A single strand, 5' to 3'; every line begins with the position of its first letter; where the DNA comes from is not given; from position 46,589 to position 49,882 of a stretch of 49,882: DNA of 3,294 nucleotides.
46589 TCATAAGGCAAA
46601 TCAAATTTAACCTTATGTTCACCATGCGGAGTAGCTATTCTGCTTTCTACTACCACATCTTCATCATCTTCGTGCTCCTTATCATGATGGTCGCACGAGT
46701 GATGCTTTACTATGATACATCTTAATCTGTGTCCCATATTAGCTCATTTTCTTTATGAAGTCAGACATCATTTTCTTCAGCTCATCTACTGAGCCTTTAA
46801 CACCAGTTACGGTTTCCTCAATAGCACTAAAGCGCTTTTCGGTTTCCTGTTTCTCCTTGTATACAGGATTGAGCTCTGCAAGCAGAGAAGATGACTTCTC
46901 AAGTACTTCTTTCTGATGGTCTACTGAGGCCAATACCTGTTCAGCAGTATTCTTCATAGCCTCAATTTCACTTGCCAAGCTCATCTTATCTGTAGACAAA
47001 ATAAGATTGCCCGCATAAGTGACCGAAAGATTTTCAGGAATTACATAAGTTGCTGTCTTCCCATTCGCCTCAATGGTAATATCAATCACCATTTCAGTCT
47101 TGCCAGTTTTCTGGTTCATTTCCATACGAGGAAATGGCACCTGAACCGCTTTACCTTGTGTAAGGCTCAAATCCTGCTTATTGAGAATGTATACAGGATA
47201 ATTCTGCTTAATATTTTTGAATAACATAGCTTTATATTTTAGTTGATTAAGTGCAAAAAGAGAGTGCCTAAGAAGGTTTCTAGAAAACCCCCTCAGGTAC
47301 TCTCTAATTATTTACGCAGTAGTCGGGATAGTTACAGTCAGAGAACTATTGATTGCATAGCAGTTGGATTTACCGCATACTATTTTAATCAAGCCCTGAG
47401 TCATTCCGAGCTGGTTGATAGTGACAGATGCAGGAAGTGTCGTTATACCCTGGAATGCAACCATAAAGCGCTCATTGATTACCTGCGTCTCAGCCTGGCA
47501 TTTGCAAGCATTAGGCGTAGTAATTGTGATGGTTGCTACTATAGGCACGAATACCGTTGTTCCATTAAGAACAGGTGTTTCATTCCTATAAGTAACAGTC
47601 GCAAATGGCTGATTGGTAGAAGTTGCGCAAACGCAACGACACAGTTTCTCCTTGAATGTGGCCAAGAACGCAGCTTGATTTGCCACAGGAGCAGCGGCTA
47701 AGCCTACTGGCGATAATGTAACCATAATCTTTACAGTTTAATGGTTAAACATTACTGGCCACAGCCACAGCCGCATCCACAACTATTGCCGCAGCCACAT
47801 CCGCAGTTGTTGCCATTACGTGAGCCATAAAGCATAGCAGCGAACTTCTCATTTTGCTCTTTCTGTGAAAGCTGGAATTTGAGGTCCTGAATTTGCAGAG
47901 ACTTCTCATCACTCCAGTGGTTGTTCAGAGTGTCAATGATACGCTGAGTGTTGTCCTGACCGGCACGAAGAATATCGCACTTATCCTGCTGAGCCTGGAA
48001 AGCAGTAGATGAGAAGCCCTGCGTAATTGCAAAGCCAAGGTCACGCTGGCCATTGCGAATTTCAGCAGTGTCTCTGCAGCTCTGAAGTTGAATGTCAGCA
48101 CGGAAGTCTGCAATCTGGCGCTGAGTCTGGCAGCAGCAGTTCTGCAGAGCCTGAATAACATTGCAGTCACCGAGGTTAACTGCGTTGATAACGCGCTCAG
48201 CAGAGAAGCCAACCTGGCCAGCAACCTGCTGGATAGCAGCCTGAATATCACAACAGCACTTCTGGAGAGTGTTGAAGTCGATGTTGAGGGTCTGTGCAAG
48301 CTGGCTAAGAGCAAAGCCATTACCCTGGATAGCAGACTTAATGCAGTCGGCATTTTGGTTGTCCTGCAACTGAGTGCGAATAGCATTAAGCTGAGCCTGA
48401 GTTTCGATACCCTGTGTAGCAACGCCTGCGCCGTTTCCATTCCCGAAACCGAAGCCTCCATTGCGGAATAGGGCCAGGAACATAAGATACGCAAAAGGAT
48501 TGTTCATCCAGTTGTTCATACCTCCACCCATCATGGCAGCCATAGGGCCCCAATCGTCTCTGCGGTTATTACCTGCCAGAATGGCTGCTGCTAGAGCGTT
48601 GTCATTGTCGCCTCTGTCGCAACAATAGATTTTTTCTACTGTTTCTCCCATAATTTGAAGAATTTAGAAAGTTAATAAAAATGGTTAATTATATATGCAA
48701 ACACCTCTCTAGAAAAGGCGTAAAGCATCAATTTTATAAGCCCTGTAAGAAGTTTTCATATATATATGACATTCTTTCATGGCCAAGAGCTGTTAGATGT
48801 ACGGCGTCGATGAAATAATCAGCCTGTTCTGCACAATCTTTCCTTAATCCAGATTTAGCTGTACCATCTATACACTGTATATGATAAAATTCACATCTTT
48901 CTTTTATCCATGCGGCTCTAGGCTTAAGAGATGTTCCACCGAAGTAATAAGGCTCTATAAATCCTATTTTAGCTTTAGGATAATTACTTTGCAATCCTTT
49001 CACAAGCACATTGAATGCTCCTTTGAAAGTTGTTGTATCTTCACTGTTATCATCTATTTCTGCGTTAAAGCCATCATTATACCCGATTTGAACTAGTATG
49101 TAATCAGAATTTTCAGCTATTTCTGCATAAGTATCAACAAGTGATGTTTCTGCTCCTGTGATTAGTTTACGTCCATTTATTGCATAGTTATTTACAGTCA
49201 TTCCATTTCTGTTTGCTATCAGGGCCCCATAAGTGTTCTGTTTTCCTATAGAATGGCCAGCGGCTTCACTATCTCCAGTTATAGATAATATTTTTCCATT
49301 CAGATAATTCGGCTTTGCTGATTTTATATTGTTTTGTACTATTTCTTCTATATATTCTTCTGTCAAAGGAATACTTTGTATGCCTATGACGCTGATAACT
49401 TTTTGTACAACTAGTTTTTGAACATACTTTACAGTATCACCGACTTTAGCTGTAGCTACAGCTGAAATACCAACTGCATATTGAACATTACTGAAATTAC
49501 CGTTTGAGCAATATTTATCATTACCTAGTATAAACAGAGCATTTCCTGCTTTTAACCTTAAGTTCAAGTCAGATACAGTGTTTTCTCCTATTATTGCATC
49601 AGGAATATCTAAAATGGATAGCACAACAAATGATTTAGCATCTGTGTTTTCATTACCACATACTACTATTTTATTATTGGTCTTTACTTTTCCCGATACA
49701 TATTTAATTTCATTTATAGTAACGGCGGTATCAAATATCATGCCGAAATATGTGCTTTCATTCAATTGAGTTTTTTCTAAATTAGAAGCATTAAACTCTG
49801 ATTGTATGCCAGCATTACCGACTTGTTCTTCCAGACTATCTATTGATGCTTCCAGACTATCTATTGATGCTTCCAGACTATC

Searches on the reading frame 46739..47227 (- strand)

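Call 7: search_protein_families(library=pfam, proteins=[window:46739-47227:-], max_evalue=0.01)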
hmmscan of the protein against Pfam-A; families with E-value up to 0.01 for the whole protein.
window:46739-47227:- (162 aa): 3 families
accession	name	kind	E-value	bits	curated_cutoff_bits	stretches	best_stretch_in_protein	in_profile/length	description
PF24423.1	OVT1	-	0.0024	18.6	30.9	1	86-160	22-93/100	Major antigen, helical domain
PF01920.25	Prefoldin_2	-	0.0047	17.3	27.6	0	73-113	52-92/106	Prefoldin subunit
PF07889.17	DUF1664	-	0.0086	16.5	34.6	0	81-161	36-117/124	Protein of unknown function (DUF1664)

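Call 8: search_protein_families(library=phrogs, proteins=[window:46739-47227:-], max_evalue=0.001)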
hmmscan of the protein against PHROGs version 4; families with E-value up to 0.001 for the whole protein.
window:46739-47227:- (162 aa): 1 family
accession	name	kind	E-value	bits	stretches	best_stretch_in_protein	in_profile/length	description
phrog_28898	-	unknown function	1.8e-15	58.3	1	2-157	1-159/181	-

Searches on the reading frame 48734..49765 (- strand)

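Call 38: search_protein_families(library=pfam, proteins=[window:48734-49765:-], max_evalue=0.01)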
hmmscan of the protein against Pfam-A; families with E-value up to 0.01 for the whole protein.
window:48734-49765:- (343 aa): 2 families
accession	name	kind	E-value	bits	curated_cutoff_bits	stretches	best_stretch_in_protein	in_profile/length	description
PF13472.12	Lipase_GDSL_2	-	1.6e-12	48.7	32.9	1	164-331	3-178/178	GDSL-like Lipase/Acylhydrolase family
PF00657.28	Lipase_GDSL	-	5.9e-06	27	23.6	1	164-332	5-204/208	GDSL-like Lipase/Acylhydrolase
